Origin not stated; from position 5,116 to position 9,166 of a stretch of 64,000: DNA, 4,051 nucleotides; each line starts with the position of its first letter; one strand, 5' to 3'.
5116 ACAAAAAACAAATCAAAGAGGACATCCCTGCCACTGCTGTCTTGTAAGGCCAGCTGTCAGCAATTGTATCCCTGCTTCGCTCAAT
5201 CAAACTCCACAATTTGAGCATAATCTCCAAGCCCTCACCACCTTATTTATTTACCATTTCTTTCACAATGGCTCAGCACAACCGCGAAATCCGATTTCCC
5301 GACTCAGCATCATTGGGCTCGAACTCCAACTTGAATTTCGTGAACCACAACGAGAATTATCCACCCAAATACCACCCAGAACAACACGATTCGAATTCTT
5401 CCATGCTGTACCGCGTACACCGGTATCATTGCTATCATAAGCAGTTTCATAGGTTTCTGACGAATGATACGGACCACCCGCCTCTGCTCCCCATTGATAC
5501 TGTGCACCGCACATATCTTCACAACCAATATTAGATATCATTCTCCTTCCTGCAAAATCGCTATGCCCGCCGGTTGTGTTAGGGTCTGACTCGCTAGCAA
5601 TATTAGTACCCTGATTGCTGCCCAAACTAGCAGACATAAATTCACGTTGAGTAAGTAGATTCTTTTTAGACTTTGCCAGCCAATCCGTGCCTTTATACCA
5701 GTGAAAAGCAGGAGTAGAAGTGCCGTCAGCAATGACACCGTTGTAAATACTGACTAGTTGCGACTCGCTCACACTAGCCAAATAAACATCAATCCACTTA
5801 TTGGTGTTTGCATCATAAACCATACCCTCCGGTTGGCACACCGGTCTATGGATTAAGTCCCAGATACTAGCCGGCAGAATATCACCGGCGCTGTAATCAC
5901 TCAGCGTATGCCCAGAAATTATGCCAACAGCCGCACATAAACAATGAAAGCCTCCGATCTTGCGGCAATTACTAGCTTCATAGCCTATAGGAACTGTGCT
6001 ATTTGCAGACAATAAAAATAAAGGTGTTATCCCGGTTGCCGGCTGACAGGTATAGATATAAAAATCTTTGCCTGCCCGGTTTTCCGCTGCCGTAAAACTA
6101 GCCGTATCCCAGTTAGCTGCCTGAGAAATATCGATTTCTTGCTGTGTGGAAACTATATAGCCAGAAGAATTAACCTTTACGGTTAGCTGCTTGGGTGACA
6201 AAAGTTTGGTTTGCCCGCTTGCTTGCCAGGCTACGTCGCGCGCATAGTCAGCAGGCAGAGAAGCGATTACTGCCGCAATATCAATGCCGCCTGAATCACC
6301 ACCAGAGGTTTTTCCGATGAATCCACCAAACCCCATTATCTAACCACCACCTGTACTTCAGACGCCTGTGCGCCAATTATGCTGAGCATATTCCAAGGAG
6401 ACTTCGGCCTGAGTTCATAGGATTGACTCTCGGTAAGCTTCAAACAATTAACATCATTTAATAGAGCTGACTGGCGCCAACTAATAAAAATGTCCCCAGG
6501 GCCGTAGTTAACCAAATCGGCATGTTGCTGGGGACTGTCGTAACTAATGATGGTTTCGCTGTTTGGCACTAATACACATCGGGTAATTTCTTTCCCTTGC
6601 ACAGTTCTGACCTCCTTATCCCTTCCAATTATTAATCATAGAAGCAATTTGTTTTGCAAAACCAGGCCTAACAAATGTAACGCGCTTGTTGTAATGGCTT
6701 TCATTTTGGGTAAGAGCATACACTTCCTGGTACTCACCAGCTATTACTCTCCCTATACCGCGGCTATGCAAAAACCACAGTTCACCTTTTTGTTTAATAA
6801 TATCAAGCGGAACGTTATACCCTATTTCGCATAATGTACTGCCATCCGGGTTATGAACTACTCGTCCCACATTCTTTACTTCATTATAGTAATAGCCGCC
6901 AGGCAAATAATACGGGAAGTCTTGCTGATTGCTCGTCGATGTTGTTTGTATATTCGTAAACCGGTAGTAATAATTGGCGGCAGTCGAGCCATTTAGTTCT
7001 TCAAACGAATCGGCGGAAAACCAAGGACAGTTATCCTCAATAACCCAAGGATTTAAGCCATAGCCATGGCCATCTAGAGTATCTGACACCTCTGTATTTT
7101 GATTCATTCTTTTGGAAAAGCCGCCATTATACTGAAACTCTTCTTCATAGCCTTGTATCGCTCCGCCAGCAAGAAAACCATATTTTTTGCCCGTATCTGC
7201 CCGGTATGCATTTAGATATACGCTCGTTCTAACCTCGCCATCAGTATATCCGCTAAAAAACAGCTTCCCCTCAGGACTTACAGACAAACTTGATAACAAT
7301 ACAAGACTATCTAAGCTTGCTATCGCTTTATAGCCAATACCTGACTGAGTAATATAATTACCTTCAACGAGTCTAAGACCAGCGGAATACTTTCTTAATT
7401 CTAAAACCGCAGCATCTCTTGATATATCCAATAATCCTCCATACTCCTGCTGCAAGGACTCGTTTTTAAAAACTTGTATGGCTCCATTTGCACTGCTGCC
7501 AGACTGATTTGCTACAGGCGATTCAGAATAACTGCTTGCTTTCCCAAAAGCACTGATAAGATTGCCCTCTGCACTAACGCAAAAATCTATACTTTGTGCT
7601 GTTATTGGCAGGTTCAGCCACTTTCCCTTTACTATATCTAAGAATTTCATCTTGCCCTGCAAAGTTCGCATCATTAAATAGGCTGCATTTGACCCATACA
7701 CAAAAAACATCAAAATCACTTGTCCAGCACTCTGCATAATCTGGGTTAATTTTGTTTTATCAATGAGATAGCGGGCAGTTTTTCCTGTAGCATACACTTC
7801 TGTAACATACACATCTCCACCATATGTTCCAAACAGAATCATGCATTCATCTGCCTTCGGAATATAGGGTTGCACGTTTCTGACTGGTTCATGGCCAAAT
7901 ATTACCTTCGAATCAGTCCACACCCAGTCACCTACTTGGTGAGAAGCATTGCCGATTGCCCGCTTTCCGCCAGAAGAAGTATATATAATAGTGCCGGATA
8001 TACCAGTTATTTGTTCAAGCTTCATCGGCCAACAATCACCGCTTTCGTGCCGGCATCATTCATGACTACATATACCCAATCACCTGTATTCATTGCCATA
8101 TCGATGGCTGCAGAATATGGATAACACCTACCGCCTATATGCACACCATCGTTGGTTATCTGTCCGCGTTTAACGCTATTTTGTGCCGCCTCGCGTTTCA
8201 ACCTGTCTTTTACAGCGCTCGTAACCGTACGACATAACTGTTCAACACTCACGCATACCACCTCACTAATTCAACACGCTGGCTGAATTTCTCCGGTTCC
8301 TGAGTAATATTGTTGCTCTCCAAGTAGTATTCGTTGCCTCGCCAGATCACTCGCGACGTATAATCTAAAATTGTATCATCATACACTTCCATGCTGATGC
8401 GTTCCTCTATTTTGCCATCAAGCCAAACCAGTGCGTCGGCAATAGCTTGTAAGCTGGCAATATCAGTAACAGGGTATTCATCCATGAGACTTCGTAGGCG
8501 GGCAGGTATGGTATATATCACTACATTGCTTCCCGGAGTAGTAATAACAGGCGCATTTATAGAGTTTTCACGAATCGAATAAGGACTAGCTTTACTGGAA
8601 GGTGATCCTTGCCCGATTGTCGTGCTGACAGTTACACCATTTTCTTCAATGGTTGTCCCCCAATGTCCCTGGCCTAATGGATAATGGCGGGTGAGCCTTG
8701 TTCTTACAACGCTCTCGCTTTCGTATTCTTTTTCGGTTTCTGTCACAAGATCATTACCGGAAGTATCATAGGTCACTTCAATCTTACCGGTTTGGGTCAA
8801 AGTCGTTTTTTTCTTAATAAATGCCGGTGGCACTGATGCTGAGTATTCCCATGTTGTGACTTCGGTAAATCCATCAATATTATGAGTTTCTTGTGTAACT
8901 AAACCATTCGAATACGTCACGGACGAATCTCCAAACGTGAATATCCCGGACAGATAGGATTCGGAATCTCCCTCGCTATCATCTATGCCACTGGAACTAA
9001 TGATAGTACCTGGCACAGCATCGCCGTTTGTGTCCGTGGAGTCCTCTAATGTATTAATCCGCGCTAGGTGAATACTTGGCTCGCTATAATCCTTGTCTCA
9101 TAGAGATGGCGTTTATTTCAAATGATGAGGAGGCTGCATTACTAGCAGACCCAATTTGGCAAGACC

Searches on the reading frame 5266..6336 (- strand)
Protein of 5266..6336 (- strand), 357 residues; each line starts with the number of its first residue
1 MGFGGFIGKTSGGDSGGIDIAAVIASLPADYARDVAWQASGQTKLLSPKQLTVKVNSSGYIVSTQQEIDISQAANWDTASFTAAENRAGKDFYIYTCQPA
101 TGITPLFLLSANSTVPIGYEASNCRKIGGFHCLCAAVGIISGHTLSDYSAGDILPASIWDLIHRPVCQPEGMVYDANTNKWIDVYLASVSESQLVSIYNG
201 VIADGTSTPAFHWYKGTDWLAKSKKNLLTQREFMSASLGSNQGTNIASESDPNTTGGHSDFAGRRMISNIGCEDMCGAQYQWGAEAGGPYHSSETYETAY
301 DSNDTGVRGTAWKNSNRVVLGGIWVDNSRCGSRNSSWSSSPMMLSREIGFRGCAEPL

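Call 10: search_protein_families(library=pfam, proteins=[window:5266-6336:-], max_evalue=0.01)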
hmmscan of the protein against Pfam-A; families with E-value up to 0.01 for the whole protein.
window:5266-6336:- (357 aa): 1 family
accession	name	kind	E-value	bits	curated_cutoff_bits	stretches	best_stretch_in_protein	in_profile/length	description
PF21916.1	mtd_2nd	-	4.1e-20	72.6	24.6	1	50-160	16-115/115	Mtd second domain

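Call 39: search_protein_families(library=phrogs, proteins=[window:5266-6336:-], max_evalue=0.001)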
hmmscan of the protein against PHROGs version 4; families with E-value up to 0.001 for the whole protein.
window:5266-6336:- (357 aa): 1 family
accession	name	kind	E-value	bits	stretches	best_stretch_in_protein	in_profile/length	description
phrog_11262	-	tail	8.7e-59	200.6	1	38-357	86-390/393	tail protein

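Call 117: find_related_loci(query=window:5266-6336:-, collection=viral_contigs, flank=10000)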
Query window:5266-6336:- (357 aa) in viral_contigs; peptide patterns used: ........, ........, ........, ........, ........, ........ (x = any residue, [..] = any of these).
4 stretches matched a pattern, but none encodes a relative of the query by tblastn (E <= 1e-3).

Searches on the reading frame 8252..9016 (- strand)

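Call 10: search_protein_families(library=pfam, proteins=[window:8252-9016:-], max_evalue=0.01)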
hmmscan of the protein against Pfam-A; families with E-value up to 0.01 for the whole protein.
window:8252-9016:- (255 aa): 0 families

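Call 39: search_protein_families(library=phrogs, proteins=[window:8252-9016:-], max_evalue=0.001)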
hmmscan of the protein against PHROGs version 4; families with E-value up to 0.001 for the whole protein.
window:8252-9016:- (255 aa): 2 families
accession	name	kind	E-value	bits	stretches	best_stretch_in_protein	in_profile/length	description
phrog_24491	-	unknown function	1.6e-20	74.1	1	29-254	445-668/668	-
phrog_35371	-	unknown function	1.8e-19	71.2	1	29-254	74-296/297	-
